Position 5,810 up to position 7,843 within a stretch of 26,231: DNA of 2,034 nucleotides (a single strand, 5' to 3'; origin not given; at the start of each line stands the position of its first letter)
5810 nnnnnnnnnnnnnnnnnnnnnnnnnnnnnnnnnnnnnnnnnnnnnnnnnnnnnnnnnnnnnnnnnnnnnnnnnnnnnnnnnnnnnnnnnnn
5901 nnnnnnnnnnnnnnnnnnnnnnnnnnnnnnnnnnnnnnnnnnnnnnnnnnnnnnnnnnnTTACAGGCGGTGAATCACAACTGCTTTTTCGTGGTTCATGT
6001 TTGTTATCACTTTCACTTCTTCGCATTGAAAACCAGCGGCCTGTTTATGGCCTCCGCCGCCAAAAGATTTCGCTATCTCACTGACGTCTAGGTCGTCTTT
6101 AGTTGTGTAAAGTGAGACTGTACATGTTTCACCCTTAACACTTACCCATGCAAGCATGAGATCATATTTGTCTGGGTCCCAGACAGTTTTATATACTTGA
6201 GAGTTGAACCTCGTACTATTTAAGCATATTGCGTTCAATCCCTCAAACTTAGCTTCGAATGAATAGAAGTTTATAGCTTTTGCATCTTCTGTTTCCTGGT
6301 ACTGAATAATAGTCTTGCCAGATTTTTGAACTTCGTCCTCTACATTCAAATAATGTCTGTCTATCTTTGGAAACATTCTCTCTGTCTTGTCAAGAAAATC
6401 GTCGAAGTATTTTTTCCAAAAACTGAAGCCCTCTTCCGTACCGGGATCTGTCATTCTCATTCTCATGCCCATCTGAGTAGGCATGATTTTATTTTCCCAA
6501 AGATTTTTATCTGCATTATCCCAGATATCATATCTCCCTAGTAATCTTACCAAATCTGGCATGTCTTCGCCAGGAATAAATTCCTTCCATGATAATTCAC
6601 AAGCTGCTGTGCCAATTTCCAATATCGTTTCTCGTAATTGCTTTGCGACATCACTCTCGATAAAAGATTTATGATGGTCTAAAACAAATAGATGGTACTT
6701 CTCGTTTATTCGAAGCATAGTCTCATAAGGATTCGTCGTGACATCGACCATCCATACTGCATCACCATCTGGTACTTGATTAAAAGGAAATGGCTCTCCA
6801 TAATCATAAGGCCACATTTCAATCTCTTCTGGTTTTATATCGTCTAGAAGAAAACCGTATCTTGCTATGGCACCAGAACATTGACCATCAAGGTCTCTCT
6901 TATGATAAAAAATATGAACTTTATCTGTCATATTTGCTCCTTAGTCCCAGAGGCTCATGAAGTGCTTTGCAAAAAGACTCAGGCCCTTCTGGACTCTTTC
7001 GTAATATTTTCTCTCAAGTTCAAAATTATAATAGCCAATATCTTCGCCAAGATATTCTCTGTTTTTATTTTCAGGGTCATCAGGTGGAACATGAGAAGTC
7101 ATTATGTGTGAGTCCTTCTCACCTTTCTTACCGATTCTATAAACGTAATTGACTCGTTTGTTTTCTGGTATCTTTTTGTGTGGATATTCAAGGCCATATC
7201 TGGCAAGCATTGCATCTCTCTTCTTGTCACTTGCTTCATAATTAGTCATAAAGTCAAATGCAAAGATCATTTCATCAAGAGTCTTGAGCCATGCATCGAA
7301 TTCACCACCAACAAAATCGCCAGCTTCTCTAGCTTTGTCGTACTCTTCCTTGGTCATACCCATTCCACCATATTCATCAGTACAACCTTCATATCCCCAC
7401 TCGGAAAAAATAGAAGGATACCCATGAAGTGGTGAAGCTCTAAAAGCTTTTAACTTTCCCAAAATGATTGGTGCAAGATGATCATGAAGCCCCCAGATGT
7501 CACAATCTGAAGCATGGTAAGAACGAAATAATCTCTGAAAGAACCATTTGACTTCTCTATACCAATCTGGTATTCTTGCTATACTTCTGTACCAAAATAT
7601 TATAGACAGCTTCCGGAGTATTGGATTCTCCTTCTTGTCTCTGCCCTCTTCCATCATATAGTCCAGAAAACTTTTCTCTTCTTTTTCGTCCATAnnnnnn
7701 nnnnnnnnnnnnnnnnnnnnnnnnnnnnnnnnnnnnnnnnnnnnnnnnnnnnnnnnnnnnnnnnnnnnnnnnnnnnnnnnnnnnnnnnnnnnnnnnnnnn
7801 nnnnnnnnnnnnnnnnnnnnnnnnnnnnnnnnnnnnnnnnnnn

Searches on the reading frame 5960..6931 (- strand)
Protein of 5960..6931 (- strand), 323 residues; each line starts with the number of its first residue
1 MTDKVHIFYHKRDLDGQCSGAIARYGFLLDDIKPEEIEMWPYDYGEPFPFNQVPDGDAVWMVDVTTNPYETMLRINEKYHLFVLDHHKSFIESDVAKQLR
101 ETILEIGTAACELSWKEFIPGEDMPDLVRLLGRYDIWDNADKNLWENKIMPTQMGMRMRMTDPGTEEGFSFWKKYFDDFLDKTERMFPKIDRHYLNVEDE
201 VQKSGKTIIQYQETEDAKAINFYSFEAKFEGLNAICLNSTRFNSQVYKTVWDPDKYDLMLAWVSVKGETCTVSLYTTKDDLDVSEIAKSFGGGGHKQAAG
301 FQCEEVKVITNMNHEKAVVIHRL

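Call 3: search_protein_families(library=pfam, proteins=[window:5960-6931:-], max_evalue=0.01)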
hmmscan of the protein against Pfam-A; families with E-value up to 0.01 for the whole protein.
window:5960-6931:- (323 aa): 2 families
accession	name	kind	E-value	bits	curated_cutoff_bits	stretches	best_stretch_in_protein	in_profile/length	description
PF02272.25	DHHA1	-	1.8e-06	28.8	25.9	1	265-311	40-91/102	DHHA1 domain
PF01368.27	DHH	-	0.00028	21.6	28.1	1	4-114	1-98/125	DHH family, N-terminal domain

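Call 9: search_protein_families(library=phrogs, proteins=[window:5960-6931:-], max_evalue=0.001)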
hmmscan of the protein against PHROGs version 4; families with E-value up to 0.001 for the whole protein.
window:5960-6931:- (323 aa): 1 family
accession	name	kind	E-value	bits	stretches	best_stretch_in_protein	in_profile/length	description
phrog_4771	-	other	2.2e-33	116.8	1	4-310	17-290/363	DHH phosphoesterase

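Call 67: search_solved_structures(query=window:5960-6931:-, show_alignments=0, max_evalue=0.001)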
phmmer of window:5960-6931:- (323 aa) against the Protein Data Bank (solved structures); distinct sequences matched with E-value up to 0.001: 1.
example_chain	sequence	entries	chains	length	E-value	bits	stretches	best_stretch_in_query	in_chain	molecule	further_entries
9r7o_A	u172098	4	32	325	0.00022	23.8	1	276-306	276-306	DHH family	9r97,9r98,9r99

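Call 82: search_protein_families(library=ncbifam, proteins=[window:5960-6931:-], max_evalue=0.0001)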
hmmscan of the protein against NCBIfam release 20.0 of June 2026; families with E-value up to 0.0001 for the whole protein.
window:5960-6931:- (323 aa): 0 families

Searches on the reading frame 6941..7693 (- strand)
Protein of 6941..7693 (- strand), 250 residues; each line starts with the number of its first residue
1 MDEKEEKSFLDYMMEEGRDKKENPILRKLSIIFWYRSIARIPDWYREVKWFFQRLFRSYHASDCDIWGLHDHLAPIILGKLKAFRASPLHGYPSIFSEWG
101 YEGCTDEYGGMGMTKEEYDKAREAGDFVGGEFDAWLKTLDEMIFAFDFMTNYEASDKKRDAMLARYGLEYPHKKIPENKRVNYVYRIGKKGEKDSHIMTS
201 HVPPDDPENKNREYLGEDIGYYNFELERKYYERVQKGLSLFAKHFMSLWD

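Call 3: search_protein_families(library=pfam, proteins=[window:6941-7693:-], max_evalue=0.01)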
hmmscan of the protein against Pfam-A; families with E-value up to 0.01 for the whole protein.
window:6941-7693:- (250 aa): 0 families

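Call 9: search_protein_families(library=phrogs, proteins=[window:6941-7693:-], max_evalue=0.001)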
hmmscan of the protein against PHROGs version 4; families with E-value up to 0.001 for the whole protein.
window:6941-7693:- (250 aa): 1 family
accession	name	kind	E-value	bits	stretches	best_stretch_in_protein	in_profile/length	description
phrog_11543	-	unknown function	4.1e-17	64.1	1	63-250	24-173/173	-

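Call 38: search_dna_similar(query=window:6941-7693:-, collection=phages, mode=protein, max_rows=30, max_evalue=0.001)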
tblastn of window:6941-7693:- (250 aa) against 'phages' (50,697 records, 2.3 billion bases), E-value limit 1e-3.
No match.

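Call 39: find_homologous_proteins(query=window:6941-7693:-, max_evalue=0.00001)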
Query window:6941-7693:- (250 aa): 43 proteins with E <= 0.00001 among 415 candidates.
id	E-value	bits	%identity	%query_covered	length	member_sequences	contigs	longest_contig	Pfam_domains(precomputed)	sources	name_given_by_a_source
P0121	1.7e-171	587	100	100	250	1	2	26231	-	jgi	jgi:hypothetical protein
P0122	1.0e-109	384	70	100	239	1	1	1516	-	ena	-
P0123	3.8e-103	363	64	99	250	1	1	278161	-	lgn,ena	-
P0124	4.8e-102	359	67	99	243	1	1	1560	-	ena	-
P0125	3.7e-100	353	62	98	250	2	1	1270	-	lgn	-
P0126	1.0e-99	352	61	98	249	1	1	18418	-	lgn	-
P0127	1.6e-99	351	64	100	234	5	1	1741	-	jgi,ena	-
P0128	3.0e-99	350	63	99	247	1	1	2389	-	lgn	-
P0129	2.8e-93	330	63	86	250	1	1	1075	-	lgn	-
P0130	1.5e-92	328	62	98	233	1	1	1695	-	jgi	jgi:hypothetical protein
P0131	1.8e-90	321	62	100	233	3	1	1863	-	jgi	-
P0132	5.5e-90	320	62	100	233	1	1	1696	-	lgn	-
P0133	2.7e-88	314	58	99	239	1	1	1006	-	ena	-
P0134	3.4e-85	304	60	99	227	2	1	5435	-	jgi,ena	-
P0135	5.5e-84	300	57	98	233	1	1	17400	-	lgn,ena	-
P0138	3.3e-82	294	59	98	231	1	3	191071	-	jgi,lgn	-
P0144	4.0e-46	176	41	100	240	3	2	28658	-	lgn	-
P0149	1.8e-41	161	41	84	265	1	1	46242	-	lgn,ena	-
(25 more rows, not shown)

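Call 40: find_encoding_contigs(protein=P0138, flank=10000, max_places=2)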
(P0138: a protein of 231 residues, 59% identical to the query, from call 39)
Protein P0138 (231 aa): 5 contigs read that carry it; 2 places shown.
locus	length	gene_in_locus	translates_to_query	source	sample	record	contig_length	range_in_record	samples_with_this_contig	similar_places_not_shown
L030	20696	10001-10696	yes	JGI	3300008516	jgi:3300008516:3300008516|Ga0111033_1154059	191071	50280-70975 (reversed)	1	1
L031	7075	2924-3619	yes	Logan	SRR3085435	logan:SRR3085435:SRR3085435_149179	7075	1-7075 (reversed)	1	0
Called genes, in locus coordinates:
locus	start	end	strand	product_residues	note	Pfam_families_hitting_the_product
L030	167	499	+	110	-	-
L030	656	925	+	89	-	-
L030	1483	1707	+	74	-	-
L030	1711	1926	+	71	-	-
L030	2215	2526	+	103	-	-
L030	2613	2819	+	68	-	-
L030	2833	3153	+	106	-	-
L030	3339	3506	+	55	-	-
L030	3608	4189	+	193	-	PF01844:HNH, PF13395:HNH_4 (weak), PF14279:HNH_5 (faint)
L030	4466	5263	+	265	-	-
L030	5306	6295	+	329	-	PF00072:Response_reg, PF13487:HD_5, PF01966:HD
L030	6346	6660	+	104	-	-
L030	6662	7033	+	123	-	-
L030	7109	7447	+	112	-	-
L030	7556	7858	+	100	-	-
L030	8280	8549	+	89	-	-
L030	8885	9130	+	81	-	-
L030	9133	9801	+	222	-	PF09414:RNA_ligase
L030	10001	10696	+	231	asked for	-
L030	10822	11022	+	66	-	PF00313:CSD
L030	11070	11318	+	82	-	-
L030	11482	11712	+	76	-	-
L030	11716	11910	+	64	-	-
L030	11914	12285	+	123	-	PF05014:Nuc_deoxyrib_tr (weak)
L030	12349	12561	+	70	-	-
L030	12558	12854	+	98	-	-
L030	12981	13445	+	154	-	-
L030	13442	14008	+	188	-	-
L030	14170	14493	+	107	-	-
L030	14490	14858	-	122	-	-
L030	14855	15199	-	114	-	-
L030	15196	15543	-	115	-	-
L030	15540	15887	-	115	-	-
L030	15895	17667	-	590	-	PF01180:DHO_dh, PF01207:Dus (weak), PF10418:DHODB_Fe-S_bind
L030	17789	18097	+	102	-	-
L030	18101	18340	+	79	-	-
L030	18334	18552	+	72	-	-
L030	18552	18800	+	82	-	-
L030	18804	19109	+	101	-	-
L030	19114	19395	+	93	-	-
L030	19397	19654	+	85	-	-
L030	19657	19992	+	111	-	-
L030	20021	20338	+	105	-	-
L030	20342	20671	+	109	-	-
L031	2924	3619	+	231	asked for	-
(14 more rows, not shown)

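Call 41: find_encoding_contigs(protein=P0149, flank=10000, max_places=2)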
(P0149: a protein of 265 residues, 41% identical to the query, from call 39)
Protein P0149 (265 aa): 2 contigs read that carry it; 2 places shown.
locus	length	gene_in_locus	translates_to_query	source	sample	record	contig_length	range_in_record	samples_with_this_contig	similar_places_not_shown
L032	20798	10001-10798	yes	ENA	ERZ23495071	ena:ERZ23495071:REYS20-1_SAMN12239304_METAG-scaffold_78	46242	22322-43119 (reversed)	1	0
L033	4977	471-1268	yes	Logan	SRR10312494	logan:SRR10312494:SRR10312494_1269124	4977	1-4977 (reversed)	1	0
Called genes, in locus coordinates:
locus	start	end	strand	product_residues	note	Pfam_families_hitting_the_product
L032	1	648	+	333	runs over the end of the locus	-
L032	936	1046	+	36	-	-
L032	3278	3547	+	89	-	-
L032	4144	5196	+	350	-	-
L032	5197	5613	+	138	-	-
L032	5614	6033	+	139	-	-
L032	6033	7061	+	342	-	PF00147:Fibrinogen_C (weak)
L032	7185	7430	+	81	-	-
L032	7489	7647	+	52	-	-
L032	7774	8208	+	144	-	PF09424:YqeY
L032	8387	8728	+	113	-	-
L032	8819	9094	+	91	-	-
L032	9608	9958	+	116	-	PF00085:Thioredoxin, PF13098:Thioredoxin_2, PF13905:Thioredoxin_8 (faint)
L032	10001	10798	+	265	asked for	-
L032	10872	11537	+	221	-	-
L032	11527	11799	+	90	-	-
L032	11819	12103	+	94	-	-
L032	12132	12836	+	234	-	PF00149:Metallophos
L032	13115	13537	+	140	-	-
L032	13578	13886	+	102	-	-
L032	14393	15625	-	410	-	-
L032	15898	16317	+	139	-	PF10686:YAcAr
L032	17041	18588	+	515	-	PF05731:TROVE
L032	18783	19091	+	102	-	PF02617:ClpS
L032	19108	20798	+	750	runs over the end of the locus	PF02861:Clp_N, PF00158:Sigma54_activat (faint), PF00004:AAA, PF17871:AAA_lid_9, PF00004:AAA, PF07724:AAA_2, PF07728:AAA_5, PF10431:ClpB_D2-small, +5 more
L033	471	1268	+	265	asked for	-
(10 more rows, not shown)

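Call 42: find_encoding_contigs(protein=P0144, flank=10000, max_places=2)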
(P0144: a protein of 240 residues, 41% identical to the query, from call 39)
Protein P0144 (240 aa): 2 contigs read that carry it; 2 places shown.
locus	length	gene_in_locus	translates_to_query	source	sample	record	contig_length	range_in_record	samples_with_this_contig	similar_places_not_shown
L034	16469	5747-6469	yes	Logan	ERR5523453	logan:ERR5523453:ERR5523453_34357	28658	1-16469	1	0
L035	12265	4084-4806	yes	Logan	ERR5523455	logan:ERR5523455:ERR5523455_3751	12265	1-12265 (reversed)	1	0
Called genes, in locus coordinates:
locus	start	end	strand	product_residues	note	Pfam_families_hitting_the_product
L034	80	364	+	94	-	-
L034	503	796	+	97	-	-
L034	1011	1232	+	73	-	-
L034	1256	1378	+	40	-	-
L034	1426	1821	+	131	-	PF00383:dCMP_cyt_deam_1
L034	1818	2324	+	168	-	-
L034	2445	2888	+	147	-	-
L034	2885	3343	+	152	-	-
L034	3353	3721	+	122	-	-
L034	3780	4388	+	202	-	-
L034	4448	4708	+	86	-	-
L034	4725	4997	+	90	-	-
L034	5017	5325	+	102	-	-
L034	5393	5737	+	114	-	PF00085:Thioredoxin, PF00578:AhpC-TSA, PF08534:Redoxin, PF14595:Thioredoxin_9, PF13098:Thioredoxin_2, PF13905:Thioredoxin_8 (faint)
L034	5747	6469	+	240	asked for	-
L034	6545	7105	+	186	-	-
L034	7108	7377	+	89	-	-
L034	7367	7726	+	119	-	-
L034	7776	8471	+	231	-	PF00149:Metallophos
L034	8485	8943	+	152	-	-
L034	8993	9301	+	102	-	-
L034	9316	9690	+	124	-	PF01219:DAGK_prokar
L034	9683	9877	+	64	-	-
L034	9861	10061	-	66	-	-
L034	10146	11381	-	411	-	-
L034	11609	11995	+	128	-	-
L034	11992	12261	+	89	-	-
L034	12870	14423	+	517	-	PF05731:TROVE (weak)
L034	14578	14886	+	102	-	PF02617:ClpS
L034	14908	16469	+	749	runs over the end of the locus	PF02861:Clp_N, PF23569:NBD_SMAX1 (weak), PF00004:AAA, PF17871:AAA_lid_9, PF00004:AAA, PF07724:AAA_2, PF07728:AAA_5, PF10431:ClpB_D2-small, +7 more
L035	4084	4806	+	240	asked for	-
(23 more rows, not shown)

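Call 53: find_related_loci(query=A1, collection=viral_contigs, flank=10000)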
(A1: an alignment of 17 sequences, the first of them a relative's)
Query A1 (250 aa) in viral_contigs; peptide patterns used: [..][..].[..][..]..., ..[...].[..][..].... (x = any residue, [..] = any of these).
600 stretches matched a pattern (row limit reached: there are more); 130 encode a relative of the query (tblastn E <= 1e-3); the best 80 are kept; 80 distinct loci.
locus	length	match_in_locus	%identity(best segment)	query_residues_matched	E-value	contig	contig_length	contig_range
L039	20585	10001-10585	52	44-250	1e-62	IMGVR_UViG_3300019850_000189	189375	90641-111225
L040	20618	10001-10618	45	40-250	4e-50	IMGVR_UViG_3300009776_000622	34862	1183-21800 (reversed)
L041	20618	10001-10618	39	36-250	7e-35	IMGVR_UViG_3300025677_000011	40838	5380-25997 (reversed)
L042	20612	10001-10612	36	35-250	1e-34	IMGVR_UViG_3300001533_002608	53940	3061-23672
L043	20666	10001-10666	32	35-250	1e-22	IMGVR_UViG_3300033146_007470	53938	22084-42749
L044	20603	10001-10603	26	41-250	1e-14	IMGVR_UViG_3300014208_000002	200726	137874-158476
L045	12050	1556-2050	27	45-250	2e-10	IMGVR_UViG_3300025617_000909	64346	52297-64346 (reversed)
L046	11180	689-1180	27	45-250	2e-9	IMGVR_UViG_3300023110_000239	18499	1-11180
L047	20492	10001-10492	27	45-250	2e-9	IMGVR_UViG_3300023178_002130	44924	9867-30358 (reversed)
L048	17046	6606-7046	28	60-250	2e-9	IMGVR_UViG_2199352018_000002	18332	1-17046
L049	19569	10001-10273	31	22-147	4e-9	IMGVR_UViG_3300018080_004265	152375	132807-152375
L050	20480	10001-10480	26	33-250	4e-9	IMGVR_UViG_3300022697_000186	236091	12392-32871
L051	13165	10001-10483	27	58-250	5e-9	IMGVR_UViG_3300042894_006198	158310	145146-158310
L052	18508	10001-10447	27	65-250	1e-8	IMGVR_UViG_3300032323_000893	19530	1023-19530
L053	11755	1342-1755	27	65-250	1e-8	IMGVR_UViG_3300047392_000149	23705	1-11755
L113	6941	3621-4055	26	65-250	2e-5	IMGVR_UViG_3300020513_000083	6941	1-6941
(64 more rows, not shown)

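Call 70: predict_structure(alignment_id=A1)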
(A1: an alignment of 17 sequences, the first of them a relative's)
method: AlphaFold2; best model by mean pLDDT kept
length: 250 residues; sequences in the alignment: 17
mean_pLDDT: 82.1   pTM: 0.66
mean pLDDT of the five models: 82.1, 81.2, 80.7, 79.2, 78.2
residues with pLDDT >= 90: 138; 70-90: 45; 50-70: 53; < 50: 14
segments of 3 or more residues with pLDDT < 50: 1-8, 60-65
pLDDT, mean of each block of 10 residues (from residue 1): 44 54 62 61 64 60 54 90 92 90 79 91 92 96 97 95 97 94 92 91 90 93 95 96 83
secondary structure, 60 per line:
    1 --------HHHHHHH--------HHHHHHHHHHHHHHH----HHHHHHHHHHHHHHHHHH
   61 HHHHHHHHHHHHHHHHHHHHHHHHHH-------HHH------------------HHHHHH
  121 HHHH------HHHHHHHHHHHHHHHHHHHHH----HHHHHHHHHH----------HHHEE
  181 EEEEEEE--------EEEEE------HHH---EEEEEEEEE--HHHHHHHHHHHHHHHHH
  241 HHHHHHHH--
elements in order: H9-15 H24-38 H43-86 H115-124 H131-151 H156-165 E179-187 E196-200 E213-221 H224-248

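Call 74: fold_search(model_id=the predicted structure, library=viral)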
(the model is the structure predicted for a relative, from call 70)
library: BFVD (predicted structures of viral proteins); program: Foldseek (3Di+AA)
matches with E <= 10: 454; with E <= 0.001: 0
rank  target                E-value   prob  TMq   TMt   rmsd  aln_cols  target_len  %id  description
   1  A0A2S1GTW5            1.0e-02  0.97  0.28  0.39  10.4       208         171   18  (no name in the UniProt tables at hand)
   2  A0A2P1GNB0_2          5.1e-02  0.25  0.18  0.05  23.4       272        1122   11  Replicase [Wenling dimarhabdovirus 8]
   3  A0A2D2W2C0            1.7e-01  0.20  0.16  0.11  26.9       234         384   12  Uncharacterized protein [Stenotrophomonas phage vB_SmaS_DLP_5]
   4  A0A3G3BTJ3            2.2e-01  0.06  0.10  0.07  30.9       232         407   16  Polyprotein (Fragment) [Jump rock virus]
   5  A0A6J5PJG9            2.4e-01  0.72  0.14  0.34  10.4        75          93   11  Uncharacterized protein [uncultured Caudovirales phage]
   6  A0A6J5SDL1            2.6e-01  0.87  0.17  0.38   9.1        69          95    9  Uncharacterized protein [uncultured Caudovirales phage]
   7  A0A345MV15            3.1e-01  0.84  0.16  0.34   5.3        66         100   11  (no name in the UniProt tables at hand)
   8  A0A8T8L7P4            3.6e-01  0.12  0.12  0.20  10.9       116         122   10  (no name in the UniProt tables at hand)
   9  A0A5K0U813            3.6e-01  0.12  0.13  0.10  18.7       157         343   13  Competence protein ComEA [Yasminevirus sp. GU-2018]
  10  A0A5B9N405            3.9e-01  0.10  0.16  0.12  18.7       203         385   15  CapR homology domain-containing protein [Aeromonas phage 4L372XY]
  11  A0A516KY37            4.1e-01  0.13  0.12  0.23  11.9       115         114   17  (no name in the UniProt tables at hand)
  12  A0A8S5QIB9            4.6e-01  0.11  0.10  0.18  10.9        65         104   11  Uncharacterized protein [Siphoviridae sp. cteHV32]
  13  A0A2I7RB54            5.2e-01  0.57  0.17  0.36   6.9        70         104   18  (no name in the UniProt tables at hand)
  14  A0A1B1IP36            5.5e-01  0.09  0.10  0.19  13.8        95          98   14  (no name in the UniProt tables at hand)
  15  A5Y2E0                5.8e-01  0.16  0.19  0.23  15.5       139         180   14  (no name in the UniProt tables at hand)
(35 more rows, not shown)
